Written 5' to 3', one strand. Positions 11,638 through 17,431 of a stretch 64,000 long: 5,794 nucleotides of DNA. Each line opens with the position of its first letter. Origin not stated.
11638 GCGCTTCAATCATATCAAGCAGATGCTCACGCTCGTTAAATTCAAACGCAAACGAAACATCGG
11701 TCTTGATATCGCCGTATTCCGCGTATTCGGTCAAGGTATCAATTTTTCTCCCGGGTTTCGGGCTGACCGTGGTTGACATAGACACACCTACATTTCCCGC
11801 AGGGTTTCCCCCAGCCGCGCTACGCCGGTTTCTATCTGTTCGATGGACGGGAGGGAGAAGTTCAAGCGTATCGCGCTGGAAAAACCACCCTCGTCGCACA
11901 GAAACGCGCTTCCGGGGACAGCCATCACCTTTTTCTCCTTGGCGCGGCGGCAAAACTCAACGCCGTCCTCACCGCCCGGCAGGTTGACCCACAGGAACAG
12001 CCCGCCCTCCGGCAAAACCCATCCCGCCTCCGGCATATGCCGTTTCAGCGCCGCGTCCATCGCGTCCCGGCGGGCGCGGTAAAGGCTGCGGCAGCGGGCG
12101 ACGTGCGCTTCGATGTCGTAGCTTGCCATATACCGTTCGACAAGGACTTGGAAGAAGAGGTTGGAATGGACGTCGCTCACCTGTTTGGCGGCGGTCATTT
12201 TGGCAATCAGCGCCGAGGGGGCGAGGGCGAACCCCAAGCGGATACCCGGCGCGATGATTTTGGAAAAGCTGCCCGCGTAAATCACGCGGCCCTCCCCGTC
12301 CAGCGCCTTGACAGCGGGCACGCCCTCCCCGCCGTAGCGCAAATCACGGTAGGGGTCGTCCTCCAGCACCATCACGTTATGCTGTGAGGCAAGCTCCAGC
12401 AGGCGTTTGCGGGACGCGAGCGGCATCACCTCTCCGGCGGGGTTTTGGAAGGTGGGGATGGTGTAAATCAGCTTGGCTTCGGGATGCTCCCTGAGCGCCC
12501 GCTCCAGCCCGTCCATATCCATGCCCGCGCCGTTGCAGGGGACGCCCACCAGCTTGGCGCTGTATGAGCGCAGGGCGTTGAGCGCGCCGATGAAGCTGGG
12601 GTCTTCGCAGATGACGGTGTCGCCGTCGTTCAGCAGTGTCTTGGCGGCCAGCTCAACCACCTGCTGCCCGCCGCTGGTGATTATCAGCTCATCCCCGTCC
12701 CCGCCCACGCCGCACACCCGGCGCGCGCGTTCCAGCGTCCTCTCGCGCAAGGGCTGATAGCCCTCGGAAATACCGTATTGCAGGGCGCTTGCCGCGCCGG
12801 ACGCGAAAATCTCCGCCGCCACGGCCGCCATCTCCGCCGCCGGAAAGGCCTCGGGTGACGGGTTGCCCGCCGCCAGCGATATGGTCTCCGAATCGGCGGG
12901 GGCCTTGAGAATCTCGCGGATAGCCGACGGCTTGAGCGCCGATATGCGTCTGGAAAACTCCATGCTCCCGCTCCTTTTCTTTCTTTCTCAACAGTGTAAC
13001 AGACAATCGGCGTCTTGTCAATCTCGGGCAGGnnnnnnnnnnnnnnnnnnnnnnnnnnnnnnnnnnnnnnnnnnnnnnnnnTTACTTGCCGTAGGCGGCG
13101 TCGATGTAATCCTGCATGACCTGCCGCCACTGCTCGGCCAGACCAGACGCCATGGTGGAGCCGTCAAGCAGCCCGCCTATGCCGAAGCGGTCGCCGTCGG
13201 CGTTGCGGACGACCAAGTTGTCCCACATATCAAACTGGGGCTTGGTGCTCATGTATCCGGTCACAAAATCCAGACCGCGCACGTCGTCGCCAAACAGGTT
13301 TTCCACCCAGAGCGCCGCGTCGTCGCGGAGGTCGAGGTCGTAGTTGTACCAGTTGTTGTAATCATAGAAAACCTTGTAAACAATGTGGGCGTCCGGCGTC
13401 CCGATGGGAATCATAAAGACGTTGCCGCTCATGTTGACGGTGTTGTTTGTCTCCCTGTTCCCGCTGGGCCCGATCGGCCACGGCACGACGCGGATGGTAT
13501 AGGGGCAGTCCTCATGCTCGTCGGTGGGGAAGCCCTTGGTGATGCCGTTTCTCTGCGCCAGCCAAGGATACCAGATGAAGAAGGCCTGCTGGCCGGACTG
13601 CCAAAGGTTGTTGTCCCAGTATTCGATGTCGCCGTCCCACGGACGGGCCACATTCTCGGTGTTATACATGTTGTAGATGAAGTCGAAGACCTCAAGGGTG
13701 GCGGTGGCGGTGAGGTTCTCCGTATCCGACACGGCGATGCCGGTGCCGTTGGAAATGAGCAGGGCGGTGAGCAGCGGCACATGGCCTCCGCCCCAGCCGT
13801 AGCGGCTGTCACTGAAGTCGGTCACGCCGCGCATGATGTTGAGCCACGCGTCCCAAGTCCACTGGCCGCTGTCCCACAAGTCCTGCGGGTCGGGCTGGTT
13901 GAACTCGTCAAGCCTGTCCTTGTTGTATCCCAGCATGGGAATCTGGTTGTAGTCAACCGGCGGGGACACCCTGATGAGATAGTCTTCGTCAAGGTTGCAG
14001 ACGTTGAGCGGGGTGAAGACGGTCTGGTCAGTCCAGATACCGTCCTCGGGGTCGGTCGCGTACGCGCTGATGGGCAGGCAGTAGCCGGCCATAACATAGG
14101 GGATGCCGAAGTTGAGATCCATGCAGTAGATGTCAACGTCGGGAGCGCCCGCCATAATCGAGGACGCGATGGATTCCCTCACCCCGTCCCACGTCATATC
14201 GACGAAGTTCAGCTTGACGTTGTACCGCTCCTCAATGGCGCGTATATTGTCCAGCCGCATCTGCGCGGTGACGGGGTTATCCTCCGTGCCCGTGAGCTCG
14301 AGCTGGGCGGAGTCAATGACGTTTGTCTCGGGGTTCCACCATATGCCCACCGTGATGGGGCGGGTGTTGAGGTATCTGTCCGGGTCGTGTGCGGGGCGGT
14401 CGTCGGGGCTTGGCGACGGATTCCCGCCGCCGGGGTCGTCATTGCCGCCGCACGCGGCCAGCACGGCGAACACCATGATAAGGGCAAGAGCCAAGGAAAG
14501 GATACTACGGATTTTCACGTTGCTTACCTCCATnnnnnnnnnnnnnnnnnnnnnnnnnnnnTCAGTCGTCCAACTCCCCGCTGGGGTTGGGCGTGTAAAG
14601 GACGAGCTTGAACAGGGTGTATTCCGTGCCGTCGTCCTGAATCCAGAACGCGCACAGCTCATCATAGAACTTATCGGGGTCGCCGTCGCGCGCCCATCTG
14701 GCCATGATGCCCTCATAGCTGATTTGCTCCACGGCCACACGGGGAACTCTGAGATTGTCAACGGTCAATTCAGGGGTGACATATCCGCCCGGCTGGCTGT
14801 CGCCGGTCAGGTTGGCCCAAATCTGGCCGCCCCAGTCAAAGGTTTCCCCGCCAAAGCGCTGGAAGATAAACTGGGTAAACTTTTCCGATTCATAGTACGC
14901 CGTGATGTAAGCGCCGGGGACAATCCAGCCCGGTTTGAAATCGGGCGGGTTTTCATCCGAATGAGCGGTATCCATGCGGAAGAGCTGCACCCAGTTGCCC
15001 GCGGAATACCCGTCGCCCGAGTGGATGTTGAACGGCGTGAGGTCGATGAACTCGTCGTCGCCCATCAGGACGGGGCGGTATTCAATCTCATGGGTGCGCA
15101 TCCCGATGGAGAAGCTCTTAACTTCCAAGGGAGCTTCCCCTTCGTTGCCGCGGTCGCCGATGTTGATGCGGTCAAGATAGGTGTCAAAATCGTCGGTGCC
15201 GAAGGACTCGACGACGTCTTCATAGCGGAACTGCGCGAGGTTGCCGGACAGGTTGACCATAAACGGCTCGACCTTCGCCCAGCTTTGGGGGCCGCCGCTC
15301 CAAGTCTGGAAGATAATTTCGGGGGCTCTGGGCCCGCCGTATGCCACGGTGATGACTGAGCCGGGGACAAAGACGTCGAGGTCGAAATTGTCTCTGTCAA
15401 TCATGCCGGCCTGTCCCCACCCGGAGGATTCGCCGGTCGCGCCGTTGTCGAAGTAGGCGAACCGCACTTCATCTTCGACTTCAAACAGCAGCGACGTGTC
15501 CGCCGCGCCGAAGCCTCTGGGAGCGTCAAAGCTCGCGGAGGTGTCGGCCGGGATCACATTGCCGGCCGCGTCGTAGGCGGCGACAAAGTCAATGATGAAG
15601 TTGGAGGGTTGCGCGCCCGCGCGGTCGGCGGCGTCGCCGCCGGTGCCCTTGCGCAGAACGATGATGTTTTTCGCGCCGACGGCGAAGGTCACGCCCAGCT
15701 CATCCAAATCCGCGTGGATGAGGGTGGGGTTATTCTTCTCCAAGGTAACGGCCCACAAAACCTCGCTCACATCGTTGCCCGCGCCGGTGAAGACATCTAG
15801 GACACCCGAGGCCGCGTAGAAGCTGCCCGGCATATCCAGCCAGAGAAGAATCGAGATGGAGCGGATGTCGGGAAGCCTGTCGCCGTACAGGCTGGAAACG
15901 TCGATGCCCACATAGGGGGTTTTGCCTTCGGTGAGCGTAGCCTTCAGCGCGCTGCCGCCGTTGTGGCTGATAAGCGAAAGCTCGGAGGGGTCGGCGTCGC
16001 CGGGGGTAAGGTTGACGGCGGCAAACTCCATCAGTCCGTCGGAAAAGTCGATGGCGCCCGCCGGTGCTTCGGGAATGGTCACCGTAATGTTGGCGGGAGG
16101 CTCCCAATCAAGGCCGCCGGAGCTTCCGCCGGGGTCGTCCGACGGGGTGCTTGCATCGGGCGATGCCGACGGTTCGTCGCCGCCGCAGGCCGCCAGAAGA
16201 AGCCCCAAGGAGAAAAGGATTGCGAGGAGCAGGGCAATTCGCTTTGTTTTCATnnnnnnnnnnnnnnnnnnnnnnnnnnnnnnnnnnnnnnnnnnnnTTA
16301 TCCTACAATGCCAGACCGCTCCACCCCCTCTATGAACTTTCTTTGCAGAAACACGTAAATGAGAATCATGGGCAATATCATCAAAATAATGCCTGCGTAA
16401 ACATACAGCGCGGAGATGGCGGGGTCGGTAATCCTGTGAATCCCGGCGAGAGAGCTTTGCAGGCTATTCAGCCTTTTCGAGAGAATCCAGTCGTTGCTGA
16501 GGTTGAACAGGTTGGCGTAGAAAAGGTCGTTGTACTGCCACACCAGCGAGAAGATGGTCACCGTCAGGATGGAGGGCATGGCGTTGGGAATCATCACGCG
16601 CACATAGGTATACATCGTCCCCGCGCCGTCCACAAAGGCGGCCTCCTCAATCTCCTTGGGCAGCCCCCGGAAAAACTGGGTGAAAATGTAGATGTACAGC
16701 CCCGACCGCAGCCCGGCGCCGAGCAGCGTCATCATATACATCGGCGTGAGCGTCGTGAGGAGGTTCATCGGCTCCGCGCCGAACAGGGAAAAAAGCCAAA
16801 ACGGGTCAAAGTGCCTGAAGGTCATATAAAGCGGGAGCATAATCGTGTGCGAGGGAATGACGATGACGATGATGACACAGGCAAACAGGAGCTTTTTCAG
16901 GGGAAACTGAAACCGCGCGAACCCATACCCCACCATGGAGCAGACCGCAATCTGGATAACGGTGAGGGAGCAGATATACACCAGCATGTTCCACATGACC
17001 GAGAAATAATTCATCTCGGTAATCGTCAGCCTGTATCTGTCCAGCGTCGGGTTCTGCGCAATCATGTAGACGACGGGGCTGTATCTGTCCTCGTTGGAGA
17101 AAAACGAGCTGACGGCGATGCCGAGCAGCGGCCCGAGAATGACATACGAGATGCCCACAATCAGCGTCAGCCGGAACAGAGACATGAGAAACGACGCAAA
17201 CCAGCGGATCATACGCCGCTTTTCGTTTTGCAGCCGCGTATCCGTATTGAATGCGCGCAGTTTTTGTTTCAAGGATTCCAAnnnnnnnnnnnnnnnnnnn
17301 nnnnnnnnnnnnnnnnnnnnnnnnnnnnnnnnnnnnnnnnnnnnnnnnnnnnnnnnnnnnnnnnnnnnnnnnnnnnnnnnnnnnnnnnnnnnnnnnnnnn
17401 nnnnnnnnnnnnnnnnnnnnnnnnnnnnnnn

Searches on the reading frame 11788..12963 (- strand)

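Call 10: search_protein_families(library=pfam, proteins=[window:11788-12963:-], max_evalue=0.01)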
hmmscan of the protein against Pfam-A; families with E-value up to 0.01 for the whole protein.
window:11788-12963:- (391 aa): 4 families
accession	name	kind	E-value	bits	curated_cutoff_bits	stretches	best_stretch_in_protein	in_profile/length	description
PF00155.27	Aminotran_1_2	-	8e-38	131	19.7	1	27-384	3-361/361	Aminotransferase class I and II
PF12897.13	Asp_aminotransf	-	1.2e-14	54.4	27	1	117-381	127-402/421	Aspartate amino-transferase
PF01212.27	Beta_elim_lyase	-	1.7e-05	24.7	27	1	95-202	52-168/288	Beta-eliminating lyase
PF01053.26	Cys_Met_Meta_PP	-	0.0057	15.7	27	1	90-202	67-173/381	Cys/Met metabolism PLP-dependent enzyme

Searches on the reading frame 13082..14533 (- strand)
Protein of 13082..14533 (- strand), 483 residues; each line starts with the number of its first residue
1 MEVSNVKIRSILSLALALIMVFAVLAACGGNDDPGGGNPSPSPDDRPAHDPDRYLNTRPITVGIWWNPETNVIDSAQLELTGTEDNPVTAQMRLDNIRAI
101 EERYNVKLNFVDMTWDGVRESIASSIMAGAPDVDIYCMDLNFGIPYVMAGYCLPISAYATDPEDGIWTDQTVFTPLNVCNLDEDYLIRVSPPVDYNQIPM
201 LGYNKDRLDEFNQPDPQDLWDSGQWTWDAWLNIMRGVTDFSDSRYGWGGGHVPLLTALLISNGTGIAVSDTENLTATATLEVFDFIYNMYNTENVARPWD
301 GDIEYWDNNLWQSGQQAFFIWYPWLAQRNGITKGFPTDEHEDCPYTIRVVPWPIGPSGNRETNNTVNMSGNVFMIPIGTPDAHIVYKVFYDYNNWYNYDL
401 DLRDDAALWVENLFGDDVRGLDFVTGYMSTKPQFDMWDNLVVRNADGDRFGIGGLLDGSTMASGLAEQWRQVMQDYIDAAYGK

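Call 4: search_protein_families(library=pfam, proteins=[window:13082-14533:-], max_evalue=0.01)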
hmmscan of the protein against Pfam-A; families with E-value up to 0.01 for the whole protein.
window:13082-14533:- (483 aa): 2 families
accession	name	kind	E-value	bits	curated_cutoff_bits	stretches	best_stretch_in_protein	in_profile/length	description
PF01547.30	SBP_bac_1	-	1.7e-08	35.3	26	1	101-381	18-289/307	Bacterial extracellular solute-binding protein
PF13416.11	SBP_bac_8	-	1.8e-08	35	27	1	98-382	4-232/279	Bacterial extracellular solute-binding protein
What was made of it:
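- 13082..14533 (-): SBP2: lipoprotein solute-binding protein. Last gene of the cassette. SBP_bac_1 1.7e-08 (call 4).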

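Call 11: search_protein_families(library=ncbifam, proteins=[window:13082-14533:-], max_evalue=0.01)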
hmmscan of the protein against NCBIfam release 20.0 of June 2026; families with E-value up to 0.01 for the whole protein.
window:13082-14533:- (483 aa): 0 families

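Call 67: search_solved_structures(query=window:13082-14533:-, max_evalue=0.01)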
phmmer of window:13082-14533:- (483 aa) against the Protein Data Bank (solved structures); distinct sequences matched with E-value up to 0.01: 0.
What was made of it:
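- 13082..14533 (-): No PDB relative (call 67).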

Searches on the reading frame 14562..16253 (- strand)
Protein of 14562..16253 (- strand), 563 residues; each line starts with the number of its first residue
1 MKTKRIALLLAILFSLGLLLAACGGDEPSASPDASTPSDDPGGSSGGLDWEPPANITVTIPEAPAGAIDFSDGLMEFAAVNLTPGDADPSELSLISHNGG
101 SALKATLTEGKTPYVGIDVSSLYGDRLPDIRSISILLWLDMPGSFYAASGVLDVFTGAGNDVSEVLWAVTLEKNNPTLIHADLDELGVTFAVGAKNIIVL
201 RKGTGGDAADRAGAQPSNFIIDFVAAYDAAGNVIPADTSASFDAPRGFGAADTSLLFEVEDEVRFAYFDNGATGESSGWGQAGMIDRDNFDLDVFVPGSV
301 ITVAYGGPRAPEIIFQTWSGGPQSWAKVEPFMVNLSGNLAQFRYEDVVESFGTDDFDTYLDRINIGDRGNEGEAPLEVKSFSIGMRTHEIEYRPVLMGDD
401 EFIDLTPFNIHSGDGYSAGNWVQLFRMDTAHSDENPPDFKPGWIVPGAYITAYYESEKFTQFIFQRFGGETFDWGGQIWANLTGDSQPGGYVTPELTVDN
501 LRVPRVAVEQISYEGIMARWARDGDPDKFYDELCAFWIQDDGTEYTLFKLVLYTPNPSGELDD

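Call 4: search_protein_families(library=pfam, proteins=[window:14562-16253:-], max_evalue=0.01)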
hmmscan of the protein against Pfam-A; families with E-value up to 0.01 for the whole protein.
window:14562-16253:- (563 aa): 1 family
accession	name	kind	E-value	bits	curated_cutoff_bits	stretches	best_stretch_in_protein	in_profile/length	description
PF18259.7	CBM65_1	-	5.1e-28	97.9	25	1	272-370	4-106/113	Carbohydrate binding module 65 domain 1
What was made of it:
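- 14562..16253 (-): 563-aa lipoprotein carrying a CBM65 module. CBM65_1 5e-28 at residues 272-370 (call 4).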

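Call 11: search_protein_families(library=ncbifam, proteins=[window:14562-16253:-], max_evalue=0.01)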
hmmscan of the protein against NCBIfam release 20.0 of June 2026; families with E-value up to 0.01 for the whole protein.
window:14562-16253:- (563 aa): 0 families

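Call 45: search_solved_structures(query=window:14562-16253:-, max_evalue=0.01)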
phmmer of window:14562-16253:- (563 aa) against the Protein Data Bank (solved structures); distinct sequences matched with E-value up to 0.01: 3.
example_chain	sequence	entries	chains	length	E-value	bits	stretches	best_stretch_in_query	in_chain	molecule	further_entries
4aem_A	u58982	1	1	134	0.0017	20.4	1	300-364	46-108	ENDOGLUCANASE CEL5A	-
4aek_A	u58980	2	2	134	0.0017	20.4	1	300-365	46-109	ENDOGLUCANASE CEL5A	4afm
4afd_A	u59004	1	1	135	0.0017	20.4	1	300-364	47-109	ENDOGLUCANASE CEL5A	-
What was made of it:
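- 14562..16253 (-): Weak PDB match to the EcCel5A CBM65 (call 45).
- The PDB match is to the EcCel5A CBM65 (call 45).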

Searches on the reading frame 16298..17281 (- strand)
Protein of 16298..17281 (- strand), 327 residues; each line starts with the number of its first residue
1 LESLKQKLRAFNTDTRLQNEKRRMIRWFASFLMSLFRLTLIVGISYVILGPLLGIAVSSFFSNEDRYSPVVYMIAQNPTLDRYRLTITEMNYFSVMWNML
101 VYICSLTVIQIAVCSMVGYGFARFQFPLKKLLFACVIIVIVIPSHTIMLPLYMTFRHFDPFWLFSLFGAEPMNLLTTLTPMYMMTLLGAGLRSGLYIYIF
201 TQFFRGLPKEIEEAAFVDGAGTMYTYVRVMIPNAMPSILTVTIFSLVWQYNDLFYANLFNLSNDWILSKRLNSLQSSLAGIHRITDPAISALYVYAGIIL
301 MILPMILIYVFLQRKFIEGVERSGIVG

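Call 4: search_protein_families(library=pfam, proteins=[window:16298-17281:-], max_evalue=0.01)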
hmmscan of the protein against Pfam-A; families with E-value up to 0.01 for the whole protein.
window:16298-17281:- (327 aa): 1 family
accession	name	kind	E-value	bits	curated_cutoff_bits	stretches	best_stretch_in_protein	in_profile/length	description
PF00528.27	BPD_transp_1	-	5.5e-13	49.5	26.4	1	116-315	3-177/184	Binding-protein-dependent transport system inner membrane component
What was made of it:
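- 16298..17281 (-): ABC permease 2b. BPD_transp_1 5.5e-13 (call 4).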
